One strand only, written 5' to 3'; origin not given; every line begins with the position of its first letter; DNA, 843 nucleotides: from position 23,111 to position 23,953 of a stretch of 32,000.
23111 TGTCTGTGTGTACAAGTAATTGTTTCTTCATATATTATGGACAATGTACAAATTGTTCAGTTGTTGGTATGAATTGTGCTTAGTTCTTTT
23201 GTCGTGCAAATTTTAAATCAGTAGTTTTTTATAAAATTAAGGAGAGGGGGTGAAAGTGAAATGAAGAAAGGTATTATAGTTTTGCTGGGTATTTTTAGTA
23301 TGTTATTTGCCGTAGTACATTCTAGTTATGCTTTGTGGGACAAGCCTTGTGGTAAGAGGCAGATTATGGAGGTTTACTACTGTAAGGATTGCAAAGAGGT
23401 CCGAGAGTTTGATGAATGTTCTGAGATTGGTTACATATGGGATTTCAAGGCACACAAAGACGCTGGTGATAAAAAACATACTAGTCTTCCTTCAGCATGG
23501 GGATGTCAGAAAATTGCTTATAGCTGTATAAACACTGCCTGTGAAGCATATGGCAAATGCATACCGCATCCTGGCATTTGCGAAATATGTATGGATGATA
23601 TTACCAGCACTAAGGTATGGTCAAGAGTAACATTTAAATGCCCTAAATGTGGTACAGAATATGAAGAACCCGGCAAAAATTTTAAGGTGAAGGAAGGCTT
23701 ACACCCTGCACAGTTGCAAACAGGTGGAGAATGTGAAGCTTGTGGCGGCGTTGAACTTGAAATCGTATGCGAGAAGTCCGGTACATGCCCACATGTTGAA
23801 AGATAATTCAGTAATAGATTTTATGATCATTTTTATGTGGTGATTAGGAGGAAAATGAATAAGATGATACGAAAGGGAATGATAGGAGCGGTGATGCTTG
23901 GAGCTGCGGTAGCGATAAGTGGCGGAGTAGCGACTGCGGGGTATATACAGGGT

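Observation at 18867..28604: Hydrazine synthase locus with its cytochrome electron-transfer module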

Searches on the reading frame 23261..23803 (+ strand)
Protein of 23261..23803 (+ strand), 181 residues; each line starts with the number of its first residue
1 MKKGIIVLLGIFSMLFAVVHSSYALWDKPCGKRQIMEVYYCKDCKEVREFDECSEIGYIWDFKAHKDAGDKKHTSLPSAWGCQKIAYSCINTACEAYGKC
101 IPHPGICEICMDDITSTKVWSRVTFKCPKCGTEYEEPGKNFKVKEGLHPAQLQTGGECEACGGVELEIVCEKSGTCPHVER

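Call 6: search_protein_families(library=pfam, proteins=[window:23261-23803:+], max_evalue=0.01)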
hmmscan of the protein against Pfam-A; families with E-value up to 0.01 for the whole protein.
window:23261-23803:+ (181 aa): 0 families

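Call 18: find_encoding_contigs(protein=window:23261-23803:+, flank=10000, max_places=6)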
Protein window:23261-23803:+ (181 aa): 23 contigs read that carry it; 6 places shown.
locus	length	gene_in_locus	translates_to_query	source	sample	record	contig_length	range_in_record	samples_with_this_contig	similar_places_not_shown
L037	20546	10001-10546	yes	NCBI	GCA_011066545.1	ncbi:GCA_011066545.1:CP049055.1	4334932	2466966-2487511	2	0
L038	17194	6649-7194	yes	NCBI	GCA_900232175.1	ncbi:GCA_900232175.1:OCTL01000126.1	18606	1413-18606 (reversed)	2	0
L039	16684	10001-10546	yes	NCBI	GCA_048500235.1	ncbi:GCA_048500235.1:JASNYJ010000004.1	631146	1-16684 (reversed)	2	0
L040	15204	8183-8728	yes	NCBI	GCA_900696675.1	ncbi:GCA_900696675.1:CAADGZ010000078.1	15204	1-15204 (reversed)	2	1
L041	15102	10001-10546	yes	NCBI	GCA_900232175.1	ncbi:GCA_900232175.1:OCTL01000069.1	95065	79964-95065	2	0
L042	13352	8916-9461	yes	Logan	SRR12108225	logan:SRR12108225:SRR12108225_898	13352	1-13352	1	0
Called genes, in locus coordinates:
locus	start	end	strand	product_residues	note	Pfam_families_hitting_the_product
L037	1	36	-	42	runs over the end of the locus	-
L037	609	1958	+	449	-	PF11638:DnaA_N, PF00308:Bac_DnaA, PF01695:IstB_IS21 (weak), PF00004:AAA (faint), PF08299:Bac_DnaA_C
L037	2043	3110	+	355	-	PF01321:Creatinase_N, PF00557:Peptidase_M24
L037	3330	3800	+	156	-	PF00364:Biotin_lipoyl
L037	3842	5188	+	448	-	PF00289:Biotin_carb_N, PF02222:ATP-grasp, PF02786:CPSase_L_D2, PF07478:Dala_Dala_lig_C, PF08443:RimK, PF02785:Biotin_carb_C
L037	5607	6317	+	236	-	PF13435:Cytochrome_C554 (weak)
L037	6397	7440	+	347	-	PF09699:Paired_CXXCH_1 (faint), PF14522:Cytochrome_C7 (faint), PF14537:Cytochrom_c3_2 (faint)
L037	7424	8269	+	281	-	-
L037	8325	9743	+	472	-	PF00072:Response_reg, PF00158:Sigma54_activat, PF14532:Sigma54_activ_2, PF07728:AAA_5 (weak), PF25601:AAA_lid_14, PF02954:HTH_8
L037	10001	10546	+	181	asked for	-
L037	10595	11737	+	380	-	PF08450:SGL (faint), PF10282:Lactonase (faint), PF22494:choice_anch_I (faint), PF23381:Beta-prop_IFT122_1st (faint), PF21783:YNCE, PF25174:Beta-prop_THOC3, PF02239:Cytochrom_D1 (weak), PF23414:Beta-prop_EML_2 (weak), +3 more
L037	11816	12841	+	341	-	PF00034:Cytochrom_C (faint), PF03150:CCP_MauG (faint), PF13442:Cytochrome_CBB3 (faint)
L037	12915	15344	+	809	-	PF18582:HZS_alpha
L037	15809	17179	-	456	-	PF13005:zf-IS66 (weak), PF03050:DDE_Tnp_IS66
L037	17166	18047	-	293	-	PF14236:DruA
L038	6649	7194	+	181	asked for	-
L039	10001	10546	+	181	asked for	-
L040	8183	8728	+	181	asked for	-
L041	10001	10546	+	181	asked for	-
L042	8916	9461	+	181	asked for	-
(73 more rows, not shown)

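Call 32: find_homologous_proteins(query=window:23261-23803:+, max_evalue=0.001)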
Query window:23261-23803:+ (181 aa): 24 proteins with E <= 0.001 among 32 candidates.
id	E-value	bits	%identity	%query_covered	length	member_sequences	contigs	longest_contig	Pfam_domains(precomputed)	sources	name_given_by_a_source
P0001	1.3e-117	408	95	100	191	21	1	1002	-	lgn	-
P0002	9.2e-91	321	73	99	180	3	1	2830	-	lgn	-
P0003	2.4e-81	290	67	100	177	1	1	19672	-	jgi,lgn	-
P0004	3.7e-80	286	66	100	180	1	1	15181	-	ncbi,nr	ncbi:MAG: hypothetical protein E3K32_13890 [wastewater metagenome]|nr:hypothetical protein [Candidat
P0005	1.8e-73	264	61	100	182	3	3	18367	-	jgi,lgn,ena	jgi:hypothetical protein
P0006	5.7e-73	263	60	100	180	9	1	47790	-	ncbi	-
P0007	1.5e-70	255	58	100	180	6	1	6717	-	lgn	-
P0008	4.9e-70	253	61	100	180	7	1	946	-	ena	-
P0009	5.9e-69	250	58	100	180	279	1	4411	-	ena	-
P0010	7.8e-68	246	59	100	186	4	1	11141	-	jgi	jgi:hypothetical protein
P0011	2.0e-66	241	57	100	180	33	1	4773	-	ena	-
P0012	8.3e-62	226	58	100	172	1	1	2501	-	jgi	jgi:hypothetical protein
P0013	3.0e-51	192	51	97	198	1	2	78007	-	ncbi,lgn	ncbi:MAG: hypothetical protein ACE5GU_02445 [Candidatus Scalinduaceae bacterium]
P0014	4.0e-51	191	49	99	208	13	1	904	-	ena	-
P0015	1.7e-49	186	53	88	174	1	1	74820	-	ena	-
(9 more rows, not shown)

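Call 35: search_protein_families(library=ncbifam, proteins=[window:23261-23803:+], max_evalue=0.001)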
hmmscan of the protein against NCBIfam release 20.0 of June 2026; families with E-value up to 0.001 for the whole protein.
window:23261-23803:+ (181 aa): 0 families

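Call 39: predict_structure(alignment_id=A2)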
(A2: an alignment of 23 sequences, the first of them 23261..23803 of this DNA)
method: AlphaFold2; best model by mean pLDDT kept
length: 181 residues; sequences in the alignment: 23
mean_pLDDT: 64.2   pTM: 0.44
mean pLDDT of the five models: 64.2, 58.6, 54.6, 50.9, 49.9
residues with pLDDT >= 90: 6; 70-90: 69; 50-70: 63; < 50: 43
segments of 3 or more residues with pLDDT < 50: 23-37, 48-63, 173-181
pLDDT, mean of each block of 10 residues (from residue 1): 74 73 44 41 51 37 54 53 67 78 76 71 82 84 65 82 85 45 36
secondary structure, 60 per line:
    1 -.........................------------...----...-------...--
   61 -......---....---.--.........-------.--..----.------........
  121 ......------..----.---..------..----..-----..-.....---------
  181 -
elements in order: H2-26 E39-41 E46-48 H62-67 H71-74 E81-89 E113-126 E167-171
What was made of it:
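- Tried and rejected: The AF2 model from a 23-sequence alignment was poor (pLDDT 64, pTM 0.44; call 39).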

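Call 42: fold_search(model_id=the predicted structure, library=pdb)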
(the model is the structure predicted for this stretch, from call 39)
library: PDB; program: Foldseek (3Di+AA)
matches with E <= 10: 42; with E <= 0.001: 0
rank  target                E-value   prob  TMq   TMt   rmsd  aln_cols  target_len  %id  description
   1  2kwq_MODEL_1_A        1.2e+00  0.10  0.17  0.29  12.3       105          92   22  Mcm10 C-terminal DNA binding domain (released 2010-05-19)
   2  6wnz_B                2.1e+00  0.03  0.12  0.09  14.1       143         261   10  Structure of a dimer of the Sulfolobus solfataricus MCM N-terminal domain reveals potential role in MCM ring opening (released 2021-06-16)
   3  9f29_B                2.2e+00  0.33  0.15  0.03   3.0        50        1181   30  Pyrococcus abyssi PolD in complex with Rpa2 winged-helix domain class 1 (composite map) (released 2024-12-04)
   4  7pxp_A                2.4e+00  0.28  0.16  0.21   3.9        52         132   19  Benzoylsuccinyl-CoA thiolase (released 2022-04-06)
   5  9kbo_C                2.4e+00  0.03  0.14  0.10  16.1       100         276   14  Crystal structure of human Shiftless (SFL) containing phosphorylation sites Ser249, Thr250, Thr253 and Ser256 (released 2025-11-19)
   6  7pxp_B                2.5e+00  0.25  0.16  0.21   3.9        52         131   19  Benzoylsuccinyl-CoA thiolase (released 2022-04-06)
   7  9kbo_B                2.5e+00  0.08  0.20  0.14  14.3       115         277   13  Crystal structure of human Shiftless (SFL) containing phosphorylation sites Ser249, Thr250, Thr253 and Ser256 (released 2025-11-19)
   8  1a8h                  3.2e+00  0.07  0.14  0.06   8.0        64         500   16  METHIONYL-TRNA SYNTHETASE FROM THERMUS THERMOPHILUS (released 1999-05-04)
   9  9f2a_B                3.6e+00  0.23  0.15  0.03   3.0        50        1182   30  Pyrococcus abyssi PolD in complex with Rpa2 winged-helix domain class 2 (composite map) (released 2024-12-04)
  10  7pxp_E                3.6e+00  0.20  0.16  0.21   3.9        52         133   19  Benzoylsuccinyl-CoA thiolase (released 2022-04-06)
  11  8yqt_B                3.6e+00  0.08  0.17  0.04   9.4        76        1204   18  African swine fever virus RNA Polymerase-M1249L complex2 (released 2024-11-06)
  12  8ovl_MODEL_1_A        3.8e+00  0.28  0.15  0.61   2.8        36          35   22  NMR solution structure of the heavy metal binding domain of P1B-ATPase LpCopA. (released 2023-05-31)
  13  7pyt_A                4.0e+00  0.10  0.16  0.21  10.2        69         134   23  Benzoylsuccinyl-CoA thiolase with coenzyme A (released 2022-04-06)
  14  6ok1_B                4.0e+00  0.05  0.18  0.23  11.9       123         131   13  Ltp2-ChsH2(DUF35) aldolase (released 2019-06-26)
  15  8ppt_B                4.3e+00  0.04  0.12  0.03  12.6       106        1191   15  Pyrococcus abyssi DNA polymerase D (PolD) in its editing mode bound to a primer/template substrate containing a mismat (released 2023-12-20)
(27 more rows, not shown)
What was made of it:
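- The weak Foldseek hits are mostly zinc-ribbon proteins (call 42).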

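Call 60: search_protein_representatives(alignment_id=A2)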
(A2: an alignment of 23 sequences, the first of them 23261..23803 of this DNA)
Query: 23 sequences, 186 profile positions. Proteins with E-value up to 0.001 (for the whole library): 20; up to 1e-10: 15; up to 1e-30: 8. The best 20 are listed.
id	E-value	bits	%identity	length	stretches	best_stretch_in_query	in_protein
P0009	5.8e-92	322.6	-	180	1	7-186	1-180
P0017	6.4e-86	302.9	-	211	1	3-185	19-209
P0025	2.3e-68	245.6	-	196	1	4-184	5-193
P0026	8.3e-63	227.5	-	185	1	7-185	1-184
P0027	2.5e-60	219.5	-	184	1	8-185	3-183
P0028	4.8e-46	172.9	-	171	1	8-183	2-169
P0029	5.5e-46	172.7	-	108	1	42-141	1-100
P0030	1.9e-43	164.4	-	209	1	7-185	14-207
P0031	3.6e-28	114.6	-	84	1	108-185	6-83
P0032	8.5e-26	106.9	-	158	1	46-164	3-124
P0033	2.4e-23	98.9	-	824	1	81-184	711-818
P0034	2.7e-23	98.7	-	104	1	3-76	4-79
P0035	5.3e-22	94.5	-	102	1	107-183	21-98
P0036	1.5e-19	86.5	-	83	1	7-65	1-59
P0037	2.7e-13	66.1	-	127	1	64-183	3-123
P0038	1.5e-09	53.9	-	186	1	40-180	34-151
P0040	1.6e-06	44.0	-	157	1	10-185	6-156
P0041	4.0e-06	42.8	-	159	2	9-143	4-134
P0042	7.2e-05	38.7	-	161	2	109-184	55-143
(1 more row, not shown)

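Call 62: search_protein_families(library=pfam, proteins=[P0033, P0038, P0040, P0041, P0042], max_evalue=0.001)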
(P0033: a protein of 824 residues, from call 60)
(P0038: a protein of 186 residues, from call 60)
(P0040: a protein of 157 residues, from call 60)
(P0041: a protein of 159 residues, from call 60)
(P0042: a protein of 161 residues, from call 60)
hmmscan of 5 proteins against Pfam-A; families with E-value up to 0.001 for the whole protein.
P0033 (824 aa): 0 families

P0038 (186 aa): 1 family
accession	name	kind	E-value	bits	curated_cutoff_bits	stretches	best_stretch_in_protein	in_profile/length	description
PF19335.5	HMBD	-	6.2e-05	23.3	23.6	1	128-142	11-25/28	Heavy metal binding domain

P0040 (157 aa): 2 families
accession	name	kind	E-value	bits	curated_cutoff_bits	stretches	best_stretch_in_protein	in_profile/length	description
PF07191.17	Zn_ribbon_6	-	6.8e-07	29.6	25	0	35-87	10-56/67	Double zinc ribbon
PF19335.5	HMBD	-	8.4e-05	22.9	23.6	0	42-61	2-22/28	Heavy metal binding domain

P0041 (159 aa): 1 family
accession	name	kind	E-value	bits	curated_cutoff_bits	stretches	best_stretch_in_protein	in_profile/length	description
PF13453.11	Zn_ribbon_TFIIB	-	0.00026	20.7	22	1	103-128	1-26/41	Transcription factor zinc-finger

P0042 (161 aa): 0 families
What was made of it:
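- Distant relatives give borderline Zn_ribbon and HMBD matches (call 62).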

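Call 63: find_encoding_contigs(protein=P0040, flank=6000, max_places=3)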
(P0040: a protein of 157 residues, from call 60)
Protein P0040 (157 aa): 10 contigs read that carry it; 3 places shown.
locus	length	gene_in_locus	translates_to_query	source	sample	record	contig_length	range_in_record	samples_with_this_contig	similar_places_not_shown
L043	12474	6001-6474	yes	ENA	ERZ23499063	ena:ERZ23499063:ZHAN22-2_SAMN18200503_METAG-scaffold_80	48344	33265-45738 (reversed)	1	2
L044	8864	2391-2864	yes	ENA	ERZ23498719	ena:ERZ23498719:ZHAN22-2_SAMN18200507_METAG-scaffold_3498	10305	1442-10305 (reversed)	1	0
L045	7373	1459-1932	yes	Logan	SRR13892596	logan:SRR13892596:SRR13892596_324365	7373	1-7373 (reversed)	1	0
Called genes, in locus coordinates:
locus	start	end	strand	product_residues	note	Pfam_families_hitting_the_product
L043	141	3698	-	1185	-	PF02463:SMC_N, PF13175:AAA_15 (weak), PF13304:AAA_21 (faint), PF13476:AAA_23, PF06470:SMC_hinge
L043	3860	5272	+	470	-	PF00072:Response_reg, PF00158:Sigma54_activat, PF01078:Mg_chelatase (faint), PF14532:Sigma54_activ_2, PF07724:AAA_2 (faint), PF07728:AAA_5, PF25601:AAA_lid_14, PF02954:HTH_8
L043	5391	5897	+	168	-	PF00072:Response_reg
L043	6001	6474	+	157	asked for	PF07191:Zn_ribbon_6 (faint)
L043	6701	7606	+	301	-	PF01261:AP_endonuc_2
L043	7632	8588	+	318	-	-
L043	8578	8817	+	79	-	PF13534:Fer4_17 (faint), PF13183:Fer4_8 (faint), PF00037:Fer4 (weak), PF12837:Fer4_6 (weak), PF13237:Fer4_10, PF12838:Fer4_7, PF13187:Fer4_9, PF00037:Fer4 (weak), +2 more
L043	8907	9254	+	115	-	PF21157:DksA_N (weak), PF01258:zf-dskA_traR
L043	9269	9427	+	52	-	-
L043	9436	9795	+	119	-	PF01192:RNA_pol_Rpb6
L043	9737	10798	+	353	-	-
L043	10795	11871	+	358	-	-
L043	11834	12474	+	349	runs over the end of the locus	-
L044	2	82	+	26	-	?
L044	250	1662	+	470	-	PF00072:Response_reg (weak), PF00158:Sigma54_activat, PF01078:Mg_chelatase (faint), PF14532:Sigma54_activ_2, PF07724:AAA_2 (faint), PF07728:AAA_5, PF25601:AAA_lid_14, PF02954:HTH_8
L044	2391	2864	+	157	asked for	PF07191:Zn_ribbon_6 (faint)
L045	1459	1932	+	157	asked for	PF07191:Zn_ribbon_6 (faint)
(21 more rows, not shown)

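Call 64: find_encoding_contigs(protein=P0041, flank=6000, max_places=3)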
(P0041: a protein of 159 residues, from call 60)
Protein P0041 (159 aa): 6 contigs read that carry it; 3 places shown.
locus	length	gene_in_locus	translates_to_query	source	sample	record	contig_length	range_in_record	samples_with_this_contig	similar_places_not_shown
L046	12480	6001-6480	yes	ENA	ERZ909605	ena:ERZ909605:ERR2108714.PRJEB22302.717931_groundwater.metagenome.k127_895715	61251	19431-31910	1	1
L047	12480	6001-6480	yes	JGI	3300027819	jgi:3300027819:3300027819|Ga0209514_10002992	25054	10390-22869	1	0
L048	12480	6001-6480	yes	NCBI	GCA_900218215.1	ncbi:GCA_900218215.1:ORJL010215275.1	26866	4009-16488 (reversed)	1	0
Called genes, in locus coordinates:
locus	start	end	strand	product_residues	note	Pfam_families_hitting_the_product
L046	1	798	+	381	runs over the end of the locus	PF03739:LptF_LptG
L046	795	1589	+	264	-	PF00899:ThiF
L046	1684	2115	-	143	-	-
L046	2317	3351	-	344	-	PF02254:TrkA_N, PF02080:TrkA_C (weak)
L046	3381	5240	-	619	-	PF00456:Transketolase_N, PF00676:E1_dh, PF02779:Transket_pyr, PF02780:Transketolase_C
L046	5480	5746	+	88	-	-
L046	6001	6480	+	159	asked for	-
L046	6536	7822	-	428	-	PF00206:Lyase_1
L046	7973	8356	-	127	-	-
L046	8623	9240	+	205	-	-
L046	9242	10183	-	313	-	PF01118:Semialdhyde_dh, PF22698:Semialdhyde_dhC_1, PF02774:Semialdhyde_dhC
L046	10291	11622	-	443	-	PF00696:AA_kinase, PF04768:NAT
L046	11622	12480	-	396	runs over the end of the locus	PF00764:Arginosuc_synth, PF20979:Arginosuc_syn_C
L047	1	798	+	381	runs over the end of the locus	PF03739:LptF_LptG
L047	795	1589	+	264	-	PF00899:ThiF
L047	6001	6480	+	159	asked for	-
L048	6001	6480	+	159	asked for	-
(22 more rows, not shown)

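Call 71: search_solved_structures(query=A2, max_evalue=1)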
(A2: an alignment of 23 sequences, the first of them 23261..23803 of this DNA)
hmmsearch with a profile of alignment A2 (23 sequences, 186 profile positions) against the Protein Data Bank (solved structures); distinct sequences matched with E-value up to 1: 2.
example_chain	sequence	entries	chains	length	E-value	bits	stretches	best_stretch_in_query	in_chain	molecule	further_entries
6tda_L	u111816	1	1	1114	0.19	14.5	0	6-51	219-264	Chromatin structure-remodeling complex protein RSC8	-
1mey_C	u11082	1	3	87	0.6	12.8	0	131-171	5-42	CONSENSUS ZINC FINGER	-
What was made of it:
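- Tried and rejected: Foldseek against the PDB gave nothing below E = 1 (call 42), and a profile search against PDB sequences gave nothing meaningful (call 71).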
